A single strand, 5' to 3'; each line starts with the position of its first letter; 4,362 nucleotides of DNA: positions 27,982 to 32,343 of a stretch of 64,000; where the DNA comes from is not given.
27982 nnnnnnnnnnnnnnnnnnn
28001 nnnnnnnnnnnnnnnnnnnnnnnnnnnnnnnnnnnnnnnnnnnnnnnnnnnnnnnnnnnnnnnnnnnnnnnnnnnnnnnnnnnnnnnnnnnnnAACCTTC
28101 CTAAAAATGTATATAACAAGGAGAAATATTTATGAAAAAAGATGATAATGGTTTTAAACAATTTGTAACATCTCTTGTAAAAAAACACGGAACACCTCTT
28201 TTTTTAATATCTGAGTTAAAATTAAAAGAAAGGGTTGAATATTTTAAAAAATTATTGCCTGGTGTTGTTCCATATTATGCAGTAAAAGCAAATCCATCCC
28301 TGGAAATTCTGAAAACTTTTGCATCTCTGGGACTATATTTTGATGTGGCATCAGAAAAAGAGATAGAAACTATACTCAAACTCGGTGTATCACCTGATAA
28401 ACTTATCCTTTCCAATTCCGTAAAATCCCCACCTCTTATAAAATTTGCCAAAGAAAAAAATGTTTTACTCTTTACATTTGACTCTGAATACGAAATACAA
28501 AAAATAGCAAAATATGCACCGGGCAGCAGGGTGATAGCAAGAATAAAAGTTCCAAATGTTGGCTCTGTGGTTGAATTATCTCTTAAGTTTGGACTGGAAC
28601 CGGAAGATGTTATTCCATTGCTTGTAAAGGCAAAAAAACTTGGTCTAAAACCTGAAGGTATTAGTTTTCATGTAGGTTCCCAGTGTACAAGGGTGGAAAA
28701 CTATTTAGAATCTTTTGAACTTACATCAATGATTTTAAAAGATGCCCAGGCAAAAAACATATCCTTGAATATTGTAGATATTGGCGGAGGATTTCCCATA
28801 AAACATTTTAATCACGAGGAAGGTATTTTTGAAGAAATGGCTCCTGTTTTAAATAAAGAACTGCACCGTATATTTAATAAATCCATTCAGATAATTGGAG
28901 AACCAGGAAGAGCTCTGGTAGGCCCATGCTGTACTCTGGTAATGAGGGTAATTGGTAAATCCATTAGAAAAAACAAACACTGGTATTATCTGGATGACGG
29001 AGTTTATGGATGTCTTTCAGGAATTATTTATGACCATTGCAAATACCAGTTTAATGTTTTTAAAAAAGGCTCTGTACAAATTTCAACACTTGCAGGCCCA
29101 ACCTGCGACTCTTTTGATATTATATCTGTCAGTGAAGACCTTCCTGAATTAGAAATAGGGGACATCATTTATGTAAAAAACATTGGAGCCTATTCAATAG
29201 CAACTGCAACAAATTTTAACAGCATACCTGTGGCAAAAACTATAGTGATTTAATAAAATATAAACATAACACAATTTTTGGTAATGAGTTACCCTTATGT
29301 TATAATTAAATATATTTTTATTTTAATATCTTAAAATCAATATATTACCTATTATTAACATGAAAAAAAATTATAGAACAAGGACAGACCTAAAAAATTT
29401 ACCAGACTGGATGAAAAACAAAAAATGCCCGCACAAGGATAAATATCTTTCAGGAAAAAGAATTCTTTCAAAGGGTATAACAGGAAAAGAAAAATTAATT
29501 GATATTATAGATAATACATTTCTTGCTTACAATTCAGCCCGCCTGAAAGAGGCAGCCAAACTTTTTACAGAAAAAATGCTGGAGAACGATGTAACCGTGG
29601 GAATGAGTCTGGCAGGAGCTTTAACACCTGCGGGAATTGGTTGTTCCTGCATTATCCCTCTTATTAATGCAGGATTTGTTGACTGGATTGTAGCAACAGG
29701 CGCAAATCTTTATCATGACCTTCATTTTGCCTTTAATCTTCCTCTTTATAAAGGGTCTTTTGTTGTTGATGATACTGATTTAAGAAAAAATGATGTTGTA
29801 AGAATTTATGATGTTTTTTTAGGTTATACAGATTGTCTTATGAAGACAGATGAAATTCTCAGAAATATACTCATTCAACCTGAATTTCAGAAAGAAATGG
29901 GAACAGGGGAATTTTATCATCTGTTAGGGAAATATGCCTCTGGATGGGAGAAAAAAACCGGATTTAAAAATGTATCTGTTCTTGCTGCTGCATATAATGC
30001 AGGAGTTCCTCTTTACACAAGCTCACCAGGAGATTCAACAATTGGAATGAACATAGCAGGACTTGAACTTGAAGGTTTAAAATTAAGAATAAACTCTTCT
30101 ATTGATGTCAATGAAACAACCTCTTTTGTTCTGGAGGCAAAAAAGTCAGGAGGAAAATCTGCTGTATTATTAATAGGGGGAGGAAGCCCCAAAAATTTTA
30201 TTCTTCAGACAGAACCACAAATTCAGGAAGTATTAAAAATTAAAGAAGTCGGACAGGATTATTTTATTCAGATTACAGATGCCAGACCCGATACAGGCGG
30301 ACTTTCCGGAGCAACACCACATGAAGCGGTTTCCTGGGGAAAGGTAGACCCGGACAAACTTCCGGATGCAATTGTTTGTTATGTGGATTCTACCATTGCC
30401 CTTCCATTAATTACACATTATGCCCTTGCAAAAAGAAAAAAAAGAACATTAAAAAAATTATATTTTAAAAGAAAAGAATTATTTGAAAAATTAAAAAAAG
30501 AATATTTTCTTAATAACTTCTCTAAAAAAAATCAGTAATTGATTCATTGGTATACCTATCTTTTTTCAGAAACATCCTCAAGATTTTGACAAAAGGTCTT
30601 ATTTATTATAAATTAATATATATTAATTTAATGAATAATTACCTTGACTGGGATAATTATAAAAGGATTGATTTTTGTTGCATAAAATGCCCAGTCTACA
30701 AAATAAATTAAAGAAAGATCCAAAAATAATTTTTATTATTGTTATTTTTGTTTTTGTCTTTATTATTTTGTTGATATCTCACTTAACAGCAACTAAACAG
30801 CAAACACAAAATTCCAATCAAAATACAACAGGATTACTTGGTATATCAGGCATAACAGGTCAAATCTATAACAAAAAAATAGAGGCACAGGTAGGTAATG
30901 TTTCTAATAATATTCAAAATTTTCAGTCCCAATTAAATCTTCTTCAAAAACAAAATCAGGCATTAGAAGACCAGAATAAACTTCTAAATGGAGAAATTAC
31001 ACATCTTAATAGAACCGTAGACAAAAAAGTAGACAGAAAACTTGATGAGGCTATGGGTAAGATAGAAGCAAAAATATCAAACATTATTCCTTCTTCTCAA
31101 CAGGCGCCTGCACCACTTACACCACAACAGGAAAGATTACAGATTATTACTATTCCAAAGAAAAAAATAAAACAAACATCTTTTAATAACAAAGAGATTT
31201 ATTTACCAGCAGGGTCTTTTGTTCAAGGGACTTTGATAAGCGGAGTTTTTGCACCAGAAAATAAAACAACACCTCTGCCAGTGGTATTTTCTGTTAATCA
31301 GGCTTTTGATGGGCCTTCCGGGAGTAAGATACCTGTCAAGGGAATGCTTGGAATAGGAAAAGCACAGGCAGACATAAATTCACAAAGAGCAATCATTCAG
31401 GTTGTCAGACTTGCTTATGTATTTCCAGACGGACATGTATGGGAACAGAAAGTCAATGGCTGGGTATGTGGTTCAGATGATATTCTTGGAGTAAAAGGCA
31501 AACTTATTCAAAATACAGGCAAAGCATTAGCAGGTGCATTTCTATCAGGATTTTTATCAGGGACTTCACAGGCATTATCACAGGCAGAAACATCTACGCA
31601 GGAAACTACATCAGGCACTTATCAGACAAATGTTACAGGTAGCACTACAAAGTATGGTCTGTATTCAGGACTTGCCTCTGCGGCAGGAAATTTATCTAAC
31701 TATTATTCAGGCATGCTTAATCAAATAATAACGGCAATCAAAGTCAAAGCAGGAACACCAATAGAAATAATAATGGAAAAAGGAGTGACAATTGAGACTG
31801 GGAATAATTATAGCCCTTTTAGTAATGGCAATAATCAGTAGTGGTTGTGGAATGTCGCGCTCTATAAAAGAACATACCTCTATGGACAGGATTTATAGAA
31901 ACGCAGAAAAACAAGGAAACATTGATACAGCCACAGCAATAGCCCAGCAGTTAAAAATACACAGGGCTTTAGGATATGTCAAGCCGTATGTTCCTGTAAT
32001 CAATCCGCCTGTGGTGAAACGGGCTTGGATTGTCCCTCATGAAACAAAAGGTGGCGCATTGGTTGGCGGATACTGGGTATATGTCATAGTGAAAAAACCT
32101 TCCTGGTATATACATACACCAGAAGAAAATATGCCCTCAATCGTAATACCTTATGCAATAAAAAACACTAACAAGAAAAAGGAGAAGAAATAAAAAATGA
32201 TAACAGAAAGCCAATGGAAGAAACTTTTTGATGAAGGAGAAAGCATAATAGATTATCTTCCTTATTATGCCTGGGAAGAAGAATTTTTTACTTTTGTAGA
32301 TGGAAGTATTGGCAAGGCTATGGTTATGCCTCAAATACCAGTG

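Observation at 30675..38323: Seven-gene operon combining T4SS core parts (VirB10, lipoprotein, VirB4) with a full secretin, a GspL/PilMN-like protein and ComFC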

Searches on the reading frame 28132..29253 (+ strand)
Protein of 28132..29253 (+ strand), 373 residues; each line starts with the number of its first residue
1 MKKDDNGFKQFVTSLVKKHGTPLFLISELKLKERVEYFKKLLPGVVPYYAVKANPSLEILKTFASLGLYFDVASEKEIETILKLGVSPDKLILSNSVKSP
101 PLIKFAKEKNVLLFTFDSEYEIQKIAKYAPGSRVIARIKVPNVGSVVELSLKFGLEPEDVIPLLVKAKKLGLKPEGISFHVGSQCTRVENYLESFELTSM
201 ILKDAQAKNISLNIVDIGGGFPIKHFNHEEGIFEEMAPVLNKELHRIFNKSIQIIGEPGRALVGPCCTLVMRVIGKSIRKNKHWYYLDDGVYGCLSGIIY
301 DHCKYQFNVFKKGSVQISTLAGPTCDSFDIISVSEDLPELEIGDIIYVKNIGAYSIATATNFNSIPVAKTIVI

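Call 9: search_protein_families(library=pfam, proteins=[window:28132-29253:+], max_evalue=0.001)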
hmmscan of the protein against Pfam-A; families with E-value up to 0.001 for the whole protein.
window:28132-29253:+ (373 aa): 2 families
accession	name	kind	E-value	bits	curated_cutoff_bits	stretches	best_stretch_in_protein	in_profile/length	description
PF02784.22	Orn_Arg_deC_N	-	4.9e-54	183.8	23.4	1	30-263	3-246/247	Pyridoxal-dependent decarboxylase, pyridoxal binding domain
PF00278.28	Orn_DAP_Arg_deC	-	3.9e-21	75.6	23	1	213-352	5-95/95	Pyridoxal-dependent decarboxylase, C-terminal sheet domain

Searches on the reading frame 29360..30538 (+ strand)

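Call 9: search_protein_families(library=pfam, proteins=[window:29360-30538:+], max_evalue=0.001)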
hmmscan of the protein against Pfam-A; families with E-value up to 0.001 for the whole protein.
window:29360-30538:+ (392 aa): 1 family
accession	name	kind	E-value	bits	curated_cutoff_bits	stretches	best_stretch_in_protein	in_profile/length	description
PF01916.23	DS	-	1.1e-67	228.8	27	1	50-354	6-287/288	Deoxyhypusine synthase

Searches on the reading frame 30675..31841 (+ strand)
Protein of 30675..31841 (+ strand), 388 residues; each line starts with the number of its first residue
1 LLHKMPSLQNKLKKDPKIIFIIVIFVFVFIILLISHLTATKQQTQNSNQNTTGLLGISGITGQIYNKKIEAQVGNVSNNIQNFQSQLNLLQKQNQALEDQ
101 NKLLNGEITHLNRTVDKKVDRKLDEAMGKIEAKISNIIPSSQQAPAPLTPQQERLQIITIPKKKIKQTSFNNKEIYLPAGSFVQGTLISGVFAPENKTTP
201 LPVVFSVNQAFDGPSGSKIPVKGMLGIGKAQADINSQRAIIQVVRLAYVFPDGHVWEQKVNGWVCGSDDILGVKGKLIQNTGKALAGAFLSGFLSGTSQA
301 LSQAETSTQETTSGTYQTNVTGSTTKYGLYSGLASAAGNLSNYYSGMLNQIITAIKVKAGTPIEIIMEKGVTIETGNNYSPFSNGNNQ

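Call 4: search_protein_families(library=pfam, proteins=[window:30675-31841:+], max_evalue=1)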
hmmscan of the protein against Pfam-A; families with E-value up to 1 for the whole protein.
window:30675-31841:+ (388 aa): 13 families
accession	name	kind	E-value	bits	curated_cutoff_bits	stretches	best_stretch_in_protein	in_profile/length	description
PF03743.19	TrbI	-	1e-19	71.5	35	1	176-371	1-186/188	Bacterial conjugation TrbI-like protein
PF06156.18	YabA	-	0.008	17.2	30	1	67-123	4-60/103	Initiation control protein YabA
PF12325.13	TMF_TATA_bd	-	0.013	16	29.1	1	73-136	14-75/115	TATA element modulatory factor 1 TATA binding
PF18709.6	DLP_helical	-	0.014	15.2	25.5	1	65-154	107-195/340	Dynamin-like helical domain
PF25184.1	YxzE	-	0.019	16.4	40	1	19-50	3-34/65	YxzE-like putative bacteriocin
PF13623.11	SurA_N_2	-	0.021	15.1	28.5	1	11-117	3-112/145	SurA-like N-terminal domain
PF11932.13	DUF3450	-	0.044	13.5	32.6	1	61-139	34-114/241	Protein of unknown function (DUF3450)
PF05622.17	HOOK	-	0.074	12.2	35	1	65-132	277-344/514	HOOK protein coiled-coil region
PF01025.24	GrpE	-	0.086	13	25.8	1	77-132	10-65/165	GrpE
PF06009.19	Laminin_II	-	0.17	12.3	33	1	67-137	20-95/138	Laminin Domain II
PF05377.16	FlaC_arch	-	0.25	12.2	27.8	1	73-108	2-37/55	Flagella accessory protein C (FlaC)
PF06248.19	Zw10_N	-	0.28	12.3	26.3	1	67-130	3-66/93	Centromere/kinetochore Zw10 N-terminal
PF19745.5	FUT8_N_cat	-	0.44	9.7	27.6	1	23-155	11-116/499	Alpha-(1,6)-fucosyltransferase N- and catalytic domains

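Call 5: search_protein_families(library=ncbifam, proteins=[window:30675-31841:+], max_evalue=1)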
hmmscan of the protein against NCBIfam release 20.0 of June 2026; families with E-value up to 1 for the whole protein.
window:30675-31841:+ (388 aa): 21 families
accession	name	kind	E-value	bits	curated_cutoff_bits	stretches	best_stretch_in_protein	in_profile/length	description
NF010289.0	PRK13729.1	equivalog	9.8e-18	64.3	504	2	150-376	190-412/474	F-type conjugal transfer pilus assembly protein TraB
TIGR03752.1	conj_TIGR03752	hypoth_equivalog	7.8e-11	41.9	241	2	17-171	7-149/471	TIGR03752 family integrating conjugative element protein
NF033900.0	T4SS_IcmE_DotG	equivalog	2e-05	22.9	750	1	289-372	921-1007/1008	type IVB secretion system protein DotG/IcmE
NF033914.0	antiphage_ZorA_1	subfamily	0.0012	17.3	190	1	67-160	395-489/619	anti-phage ZorAB system protein ZorA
NF046000.1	MAG1210_fam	subfamily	0.0018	17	275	1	6-123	53-164/550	MAG1210 family protein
NF045622.1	Npun_F5560_fam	hypoth_equivalog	0.0039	17.3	125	1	67-155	57-141/156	Npun_F5560 family protein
NF038218.1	IcmG_DotF_IVB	equivalog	0.0044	16.7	200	1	68-139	142-214/266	type IVB secretion system protein IcmG/DotF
NF033386.1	blaARL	exception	0.0045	16.5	620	1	19-113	7-98/282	ARL family class A beta-lactamase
NF052531.1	Strep_LiaS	equivalog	0.0075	15.6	450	1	6-121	33-146/328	envelope stress sensor histidine kinase LiaS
TIGR04211.1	SH3_and_anchor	equivalog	0.0083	15.7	65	1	68-167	63-160/198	TIGR04211 family SH3 domain-containing protein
NF009644.1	PRK13169.1-5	equivalog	0.021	15.4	130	1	66-125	3-62/116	DNA replication initiation control protein YabA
NF045487.1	ASRP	equivalog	0.031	12.9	300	1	67-138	358-428/593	archaea-specific SMC-related protein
NF009186.0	PRK12534.1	equivalog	0.13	12.1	267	1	89-138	97-146/187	RNA polymerase sigma factor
NF002058.0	PRK00888.1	equivalog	0.13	12.1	101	1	78-115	27-64/111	cell division protein FtsB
NF010520.0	PRK13922.13-5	equivalog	0.13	11.6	343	1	23-116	10-100/263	rod shape-determining protein MreC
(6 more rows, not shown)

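Call 63: search_solved_structures(query=window:30675-31841:+, max_evalue=0.01)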
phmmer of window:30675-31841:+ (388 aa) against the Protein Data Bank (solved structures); distinct sequences matched with E-value up to 0.01: 2.
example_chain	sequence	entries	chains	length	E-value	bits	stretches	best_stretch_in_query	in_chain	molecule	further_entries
7spb_E1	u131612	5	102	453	5e-15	58.8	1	65-375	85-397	TraB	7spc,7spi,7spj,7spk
7okn_A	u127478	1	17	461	5.2e-15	58.7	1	65-375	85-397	TraB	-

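Call 90: search_protein_families(library=padloc, proteins=[window:30675-31841:+], max_evalue=0.01)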
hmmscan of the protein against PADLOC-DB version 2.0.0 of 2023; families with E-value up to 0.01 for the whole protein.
window:30675-31841:+ (388 aa): 2 families
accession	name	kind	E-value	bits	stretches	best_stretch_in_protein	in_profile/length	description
PDLC03859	LmuB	-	0.00022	18.5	1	53-145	409-487/611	-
PDLC00612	ZorB1|ZorB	-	0.0056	14.3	1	22-114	25-113/293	MotB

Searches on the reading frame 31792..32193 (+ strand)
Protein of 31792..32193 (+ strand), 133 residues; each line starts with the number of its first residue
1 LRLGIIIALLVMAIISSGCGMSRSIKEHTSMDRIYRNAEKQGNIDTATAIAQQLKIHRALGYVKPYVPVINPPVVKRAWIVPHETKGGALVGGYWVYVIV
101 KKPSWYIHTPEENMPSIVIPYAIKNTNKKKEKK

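Call 4: search_protein_families(library=pfam, proteins=[window:31792-32193:+], max_evalue=1)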
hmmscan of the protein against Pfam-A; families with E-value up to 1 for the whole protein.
window:31792-32193:+ (133 aa): 2 families
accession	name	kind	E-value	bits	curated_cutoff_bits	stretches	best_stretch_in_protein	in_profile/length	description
PF09676.15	TraV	-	1e-07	33.5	21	1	60-105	82-128/128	Type IV conjugative transfer system lipoprotein (TraV)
PF02203.21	TarH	-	0.11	12.8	25.2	1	4-50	13-60/177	Tar ligand binding domain homologue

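Call 5: search_protein_families(library=ncbifam, proteins=[window:31792-32193:+], max_evalue=1)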
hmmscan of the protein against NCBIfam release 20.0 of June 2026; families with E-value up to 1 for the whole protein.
window:31792-32193:+ (133 aa): 2 families
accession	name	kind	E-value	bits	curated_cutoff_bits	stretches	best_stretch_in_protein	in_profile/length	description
TIGR02747.1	TraV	equivalog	0.00037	21.2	44.75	1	63-105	103-145/145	type IV conjugative transfer system lipoprotein TraV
TIGR03302.1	OM_YfiO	subfamily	0.1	12.1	81.4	1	6-48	4-50/239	outer membrane protein assembly factor BamD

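Call 90: search_protein_families(library=padloc, proteins=[window:31792-32193:+], max_evalue=0.01)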
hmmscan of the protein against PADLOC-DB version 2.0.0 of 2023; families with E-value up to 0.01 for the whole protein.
window:31792-32193:+ (133 aa): 0 families
